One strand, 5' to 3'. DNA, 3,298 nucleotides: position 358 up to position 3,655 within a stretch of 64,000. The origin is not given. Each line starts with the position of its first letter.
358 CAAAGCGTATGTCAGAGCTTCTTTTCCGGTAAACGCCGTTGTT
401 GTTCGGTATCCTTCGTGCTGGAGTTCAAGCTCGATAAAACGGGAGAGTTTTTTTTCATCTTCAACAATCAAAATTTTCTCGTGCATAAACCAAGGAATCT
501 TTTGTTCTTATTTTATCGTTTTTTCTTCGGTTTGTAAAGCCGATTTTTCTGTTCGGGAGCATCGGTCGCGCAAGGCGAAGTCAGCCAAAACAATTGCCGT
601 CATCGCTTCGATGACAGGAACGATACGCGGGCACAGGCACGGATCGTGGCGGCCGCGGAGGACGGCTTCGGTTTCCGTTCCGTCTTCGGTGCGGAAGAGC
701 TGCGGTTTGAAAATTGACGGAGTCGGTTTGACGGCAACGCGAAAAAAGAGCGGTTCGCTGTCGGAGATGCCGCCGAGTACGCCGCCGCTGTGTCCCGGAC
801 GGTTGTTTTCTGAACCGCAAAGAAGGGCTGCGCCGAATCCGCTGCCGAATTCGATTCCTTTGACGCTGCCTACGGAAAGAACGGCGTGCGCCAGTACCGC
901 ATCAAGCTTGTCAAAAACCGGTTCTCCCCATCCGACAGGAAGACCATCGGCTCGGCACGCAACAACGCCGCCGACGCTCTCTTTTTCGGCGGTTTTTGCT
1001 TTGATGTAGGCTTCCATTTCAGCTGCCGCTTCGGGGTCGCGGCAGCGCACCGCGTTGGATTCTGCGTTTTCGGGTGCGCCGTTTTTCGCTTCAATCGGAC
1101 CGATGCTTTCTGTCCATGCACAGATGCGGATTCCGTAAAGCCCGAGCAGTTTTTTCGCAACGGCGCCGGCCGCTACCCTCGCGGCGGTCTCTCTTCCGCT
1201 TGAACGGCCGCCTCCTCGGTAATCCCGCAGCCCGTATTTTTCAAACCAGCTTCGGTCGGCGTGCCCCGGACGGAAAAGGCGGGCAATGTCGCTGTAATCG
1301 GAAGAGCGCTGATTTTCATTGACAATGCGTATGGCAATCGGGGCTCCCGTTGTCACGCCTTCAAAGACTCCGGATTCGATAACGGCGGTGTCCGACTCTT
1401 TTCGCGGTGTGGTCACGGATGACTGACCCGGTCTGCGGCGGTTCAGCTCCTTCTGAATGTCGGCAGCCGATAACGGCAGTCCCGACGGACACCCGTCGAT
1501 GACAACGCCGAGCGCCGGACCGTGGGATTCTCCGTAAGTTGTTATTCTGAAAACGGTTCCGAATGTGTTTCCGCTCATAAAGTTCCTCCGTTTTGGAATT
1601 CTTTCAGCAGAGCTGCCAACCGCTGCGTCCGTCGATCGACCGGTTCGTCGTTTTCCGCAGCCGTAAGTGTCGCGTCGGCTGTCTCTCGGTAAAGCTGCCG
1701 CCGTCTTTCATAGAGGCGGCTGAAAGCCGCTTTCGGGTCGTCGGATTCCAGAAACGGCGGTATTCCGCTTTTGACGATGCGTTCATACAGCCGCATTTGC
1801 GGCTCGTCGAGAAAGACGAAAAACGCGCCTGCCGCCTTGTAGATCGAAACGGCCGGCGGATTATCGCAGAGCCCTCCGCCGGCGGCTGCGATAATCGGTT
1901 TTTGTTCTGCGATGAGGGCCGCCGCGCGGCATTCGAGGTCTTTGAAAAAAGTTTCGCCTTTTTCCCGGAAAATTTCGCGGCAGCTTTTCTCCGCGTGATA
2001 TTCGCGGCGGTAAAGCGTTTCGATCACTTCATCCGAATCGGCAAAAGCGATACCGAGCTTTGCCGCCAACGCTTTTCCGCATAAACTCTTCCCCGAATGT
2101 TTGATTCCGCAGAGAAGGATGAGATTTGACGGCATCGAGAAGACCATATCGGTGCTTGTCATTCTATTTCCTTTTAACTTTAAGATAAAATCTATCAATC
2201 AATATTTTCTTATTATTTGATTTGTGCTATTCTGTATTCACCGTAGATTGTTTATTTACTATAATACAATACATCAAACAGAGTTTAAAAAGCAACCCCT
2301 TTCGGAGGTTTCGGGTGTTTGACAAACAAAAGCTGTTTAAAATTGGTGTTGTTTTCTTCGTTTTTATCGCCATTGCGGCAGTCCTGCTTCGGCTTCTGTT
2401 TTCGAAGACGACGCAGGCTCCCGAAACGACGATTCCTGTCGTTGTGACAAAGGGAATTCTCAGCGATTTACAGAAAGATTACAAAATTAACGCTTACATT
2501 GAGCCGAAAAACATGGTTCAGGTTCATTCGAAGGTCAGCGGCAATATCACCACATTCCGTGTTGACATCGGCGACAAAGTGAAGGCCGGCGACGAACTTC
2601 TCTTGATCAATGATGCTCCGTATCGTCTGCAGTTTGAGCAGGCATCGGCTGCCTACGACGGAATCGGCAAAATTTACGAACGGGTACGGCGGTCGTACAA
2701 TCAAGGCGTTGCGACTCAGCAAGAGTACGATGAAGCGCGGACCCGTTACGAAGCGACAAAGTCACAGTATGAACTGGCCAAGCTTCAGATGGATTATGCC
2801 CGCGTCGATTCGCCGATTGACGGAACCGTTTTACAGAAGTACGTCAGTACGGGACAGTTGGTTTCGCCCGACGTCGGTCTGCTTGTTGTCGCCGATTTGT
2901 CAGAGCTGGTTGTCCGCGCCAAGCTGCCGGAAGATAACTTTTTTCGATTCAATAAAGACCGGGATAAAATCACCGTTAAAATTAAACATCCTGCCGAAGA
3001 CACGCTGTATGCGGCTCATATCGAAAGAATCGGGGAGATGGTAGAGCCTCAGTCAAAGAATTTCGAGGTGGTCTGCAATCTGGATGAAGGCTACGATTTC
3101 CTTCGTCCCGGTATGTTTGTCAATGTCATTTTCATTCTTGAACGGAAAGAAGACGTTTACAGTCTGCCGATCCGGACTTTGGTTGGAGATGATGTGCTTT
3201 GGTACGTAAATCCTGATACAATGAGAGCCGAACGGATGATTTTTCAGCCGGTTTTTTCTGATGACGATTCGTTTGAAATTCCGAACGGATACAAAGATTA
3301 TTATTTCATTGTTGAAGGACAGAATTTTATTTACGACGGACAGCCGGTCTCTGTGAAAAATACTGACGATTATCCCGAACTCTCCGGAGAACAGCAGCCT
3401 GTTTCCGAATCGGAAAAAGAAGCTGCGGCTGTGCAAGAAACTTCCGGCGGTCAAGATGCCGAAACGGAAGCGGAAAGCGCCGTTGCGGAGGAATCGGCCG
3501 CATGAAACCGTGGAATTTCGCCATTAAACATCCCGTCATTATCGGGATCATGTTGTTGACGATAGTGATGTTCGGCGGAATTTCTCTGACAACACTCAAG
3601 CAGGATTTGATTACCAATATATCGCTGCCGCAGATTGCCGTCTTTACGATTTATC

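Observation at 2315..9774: RND efflux operon carries a fourth, translationally coupled lipoprotein between the pump and the TolC-like channel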

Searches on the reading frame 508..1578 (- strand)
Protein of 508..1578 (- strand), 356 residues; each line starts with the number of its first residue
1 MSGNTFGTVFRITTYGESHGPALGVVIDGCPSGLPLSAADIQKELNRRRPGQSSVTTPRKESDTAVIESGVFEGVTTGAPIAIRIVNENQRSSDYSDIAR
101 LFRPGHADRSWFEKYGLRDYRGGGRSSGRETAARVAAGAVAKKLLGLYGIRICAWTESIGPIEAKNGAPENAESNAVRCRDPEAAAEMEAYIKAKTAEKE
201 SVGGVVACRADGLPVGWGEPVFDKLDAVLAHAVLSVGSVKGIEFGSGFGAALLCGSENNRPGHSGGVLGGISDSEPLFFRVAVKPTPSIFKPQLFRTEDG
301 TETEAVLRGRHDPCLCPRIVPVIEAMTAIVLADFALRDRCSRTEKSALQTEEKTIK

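Call 8: search_protein_families(library=pfam, proteins=[window:508-1578:-], max_evalue=0.01)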
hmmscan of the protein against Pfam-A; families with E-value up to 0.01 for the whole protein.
window:508-1578:- (356 aa): 1 family
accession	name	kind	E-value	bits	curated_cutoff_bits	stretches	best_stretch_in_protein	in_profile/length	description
PF01264.26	Chorismate_synt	-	1e-126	422.5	27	1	10-336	1-327/327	Chorismate synthase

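Call 9: search_protein_families(library=ncbifam, proteins=[window:508-1578:-], max_evalue=0.01)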
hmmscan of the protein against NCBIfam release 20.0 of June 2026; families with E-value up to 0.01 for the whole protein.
window:508-1578:- (356 aa): 3 families
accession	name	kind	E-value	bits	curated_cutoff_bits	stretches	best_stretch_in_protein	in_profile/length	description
NF003793.1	PRK05382.1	equivalog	1.7e-125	418.4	321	1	11-337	1-344/344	chorismate synthase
TIGR00033.1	aroC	equivalog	1e-120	402.9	212.2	1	10-341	1-350/351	chorismate synthase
NF009113.0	PRK12463.1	equivalog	8e-49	166.6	799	1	11-334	2-363/390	chorismate synthase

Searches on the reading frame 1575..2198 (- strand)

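Call 8: search_protein_families(library=pfam, proteins=[window:1575-2198:-], max_evalue=0.01)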
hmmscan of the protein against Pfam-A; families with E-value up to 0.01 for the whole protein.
window:1575-2198:- (207 aa): 3 families
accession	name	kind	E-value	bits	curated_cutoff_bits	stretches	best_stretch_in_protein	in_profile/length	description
PF01202.28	SKI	-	2.7e-23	83.3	22.1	1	35-184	3-146/159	Shikimate kinase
PF13238.12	AAA_18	-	0.001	20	29.4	1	27-145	1-112/128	AAA domain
PF13671.12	AAA_33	-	0.0011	19.8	27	1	26-70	1-45/143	AAA domain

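Call 9: search_protein_families(library=ncbifam, proteins=[window:1575-2198:-], max_evalue=0.01)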
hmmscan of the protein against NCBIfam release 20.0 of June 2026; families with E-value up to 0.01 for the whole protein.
window:1575-2198:- (207 aa): 12 families
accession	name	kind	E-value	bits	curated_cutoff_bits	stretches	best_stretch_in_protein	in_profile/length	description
NF010552.0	PRK13946.1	equivalog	1.5e-23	83.5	186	1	15-201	14-190/198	shikimate kinase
NF010553.0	PRK13947.1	equivalog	8.4e-22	78.2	204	1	27-180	4-149/173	shikimate kinase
NF001866.0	PRK00625.1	equivalog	1.2e-18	67.9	142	1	27-198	3-171/173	shikimate kinase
NF010554.0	PRK13948.1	equivalog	7.1e-17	61.6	217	1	21-174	7-152/192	shikimate kinase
NF040667.1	hom_kin_desulfo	exception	3.6e-16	59.5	197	1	27-184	3-150/163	homoserine kinase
NF006610.0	PRK09169.1-4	subfamily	2.2e-15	54.4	4299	1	16-182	2857-3015/3056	hypothetical protein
NF010556.0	PRK13951.1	equivalog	5.4e-15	55.2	560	1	27-175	3-140/492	bifunctional shikimate kinase AroK/3-dehydroquinate synthase AroB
NF003456.0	PRK05057.1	equivalog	6.1e-15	55.5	195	1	27-182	7-156/173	shikimate kinase AroK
NF002988.0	PRK03731.1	equivalog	2.2e-13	50.3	161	1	26-188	4-161/174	shikimate kinase AroL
NF010555.0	PRK13949.1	equivalog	1.2e-12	48.3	180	1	27-171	4-145/175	shikimate kinase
NF006015.0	PRK08154.1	subfamily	3.8e-10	39.4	204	1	23-200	135-304/314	anaerobic benzoate catabolism transcriptional regulator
NF010627.0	PRK14021.1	equivalog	1.9e-09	36.5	565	1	28-179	10-157/542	bifunctional shikimate kinase/3-dehydroquinate synthase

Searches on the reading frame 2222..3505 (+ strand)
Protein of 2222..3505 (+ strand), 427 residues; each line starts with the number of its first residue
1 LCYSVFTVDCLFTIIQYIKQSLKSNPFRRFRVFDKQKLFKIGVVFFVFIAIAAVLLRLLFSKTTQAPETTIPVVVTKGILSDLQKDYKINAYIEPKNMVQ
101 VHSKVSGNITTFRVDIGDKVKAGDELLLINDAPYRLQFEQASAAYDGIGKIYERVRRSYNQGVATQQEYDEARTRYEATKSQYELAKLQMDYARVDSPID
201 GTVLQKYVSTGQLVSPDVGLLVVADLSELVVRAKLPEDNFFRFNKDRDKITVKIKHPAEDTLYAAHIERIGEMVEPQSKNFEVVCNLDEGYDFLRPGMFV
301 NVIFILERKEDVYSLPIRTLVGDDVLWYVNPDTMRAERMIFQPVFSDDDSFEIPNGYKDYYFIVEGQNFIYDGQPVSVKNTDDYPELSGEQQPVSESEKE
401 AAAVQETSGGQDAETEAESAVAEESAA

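Call 8: search_protein_families(library=pfam, proteins=[window:2222-3505:+], max_evalue=0.01)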
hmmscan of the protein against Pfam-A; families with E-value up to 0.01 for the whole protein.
window:2222-3505:+ (427 aa): 5 families
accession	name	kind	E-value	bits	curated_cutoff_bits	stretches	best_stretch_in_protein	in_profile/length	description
PF16576.10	HlyD_D23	-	3e-17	63.1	30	1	96-300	17-214/214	Barrel-sandwich domain of CusB or HlyD membrane-fusion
PF13437.12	HlyD_3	-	8.4e-16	59.1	22.2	1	195-297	2-106/106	HlyD family secretion protein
PF13533.13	Biotin_lipoyl_2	-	6.1e-05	23.2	29.8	0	99-127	1-29/32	Biotin-lipoyl like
PF02321.23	OEP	-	0.0066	16.7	22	1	137-194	122-179/187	Outer membrane efflux protein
PF00364.28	Biotin_lipoyl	-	0.0067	16.7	22.1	0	96-129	40-73/73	Biotin-requiring enzyme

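Call 9: search_protein_families(library=ncbifam, proteins=[window:2222-3505:+], max_evalue=0.01)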
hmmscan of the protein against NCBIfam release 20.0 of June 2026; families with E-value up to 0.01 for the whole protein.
window:2222-3505:+ (427 aa): 26 families (the best 25 are shown)
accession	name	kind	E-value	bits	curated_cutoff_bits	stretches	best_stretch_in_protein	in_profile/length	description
TIGR01730.1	RND_mfp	subfamily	1e-47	162.7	94.9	1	81-378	9-321/322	efflux RND transporter periplasmic adaptor subunit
TIGR00999.1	8a0102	subfamily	7e-28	97.5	319.3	1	117-336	1-237/271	CzcB/NccB family metal efflux transporter periplasmic adaptor subunit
TIGR00998.1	8a0101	subfamily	5.9e-17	61.6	390.8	2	90-178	35-119/334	EmrA/EmrK family multidrug efflux transporter periplasmic adaptor subunit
NF007785.0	PRK10476.1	equivalog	1.7e-13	50.2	376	2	91-158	42-108/347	multidrug transporter subunit MdtN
NF008589.1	PRK11556.1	equivalog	2.7e-13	49.6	391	1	93-333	79-342/392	MdtA/MuxA family multidrug efflux RND transporter periplasmic adaptor subunit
NF002939.0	PRK03598.1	equivalog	6.5e-12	45.3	393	2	159-267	172-277/332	secretion protein HlyD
NF008606.0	PRK11578.1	equivalog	7.9e-12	45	342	1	48-248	13-242/371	macrolide transporter subunit MacA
NF045904.1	RND-peri-MexE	equivalog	1.2e-11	44.1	714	1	62-221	25-200/390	multidrug efflux RND transporter periplasmic adaptor subunit MexE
NF033834.1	RND_adapt_MexA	exception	7.3e-11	41.8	750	1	64-217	33-182/373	multidrug efflux RND transporter periplasmic adaptor subunit MexA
NF000272.2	OqxA_adapt_sub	exception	4.7e-10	39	835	1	63-216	36-199/391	multidrug efflux RND transporter periplasmic adaptor subunit OqxA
NF033138.2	RND-peri-MexC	equivalog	8.6e-10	38.3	625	1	62-215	27-194/375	MexC family multidrug efflux RND transporter periplasmic adaptor subunit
NF011715.0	PRK15136.1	equivalog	3.9e-09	35.6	563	1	90-145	54-108/390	multidrug efflux MFS transporter periplasmic adaptor subunit EmrA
NF007132.1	PRK09578.1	equivalog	4.4e-09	35.6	512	1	88-217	55-198/396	MexX/AxyX family multidrug efflux RND transporter periplasmic adaptor subunit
TIGR03794.1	NHLM_micro_HlyD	equivalog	4.4e-08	32.4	156.2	1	93-142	53-102/421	NHLP bacteriocin system secretion protein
NF045680.1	DiMtlExpIhpB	equivalog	6.4e-08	31.9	450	1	196-310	141-252/326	divalent metal ion exporter adaptor subunit IhpB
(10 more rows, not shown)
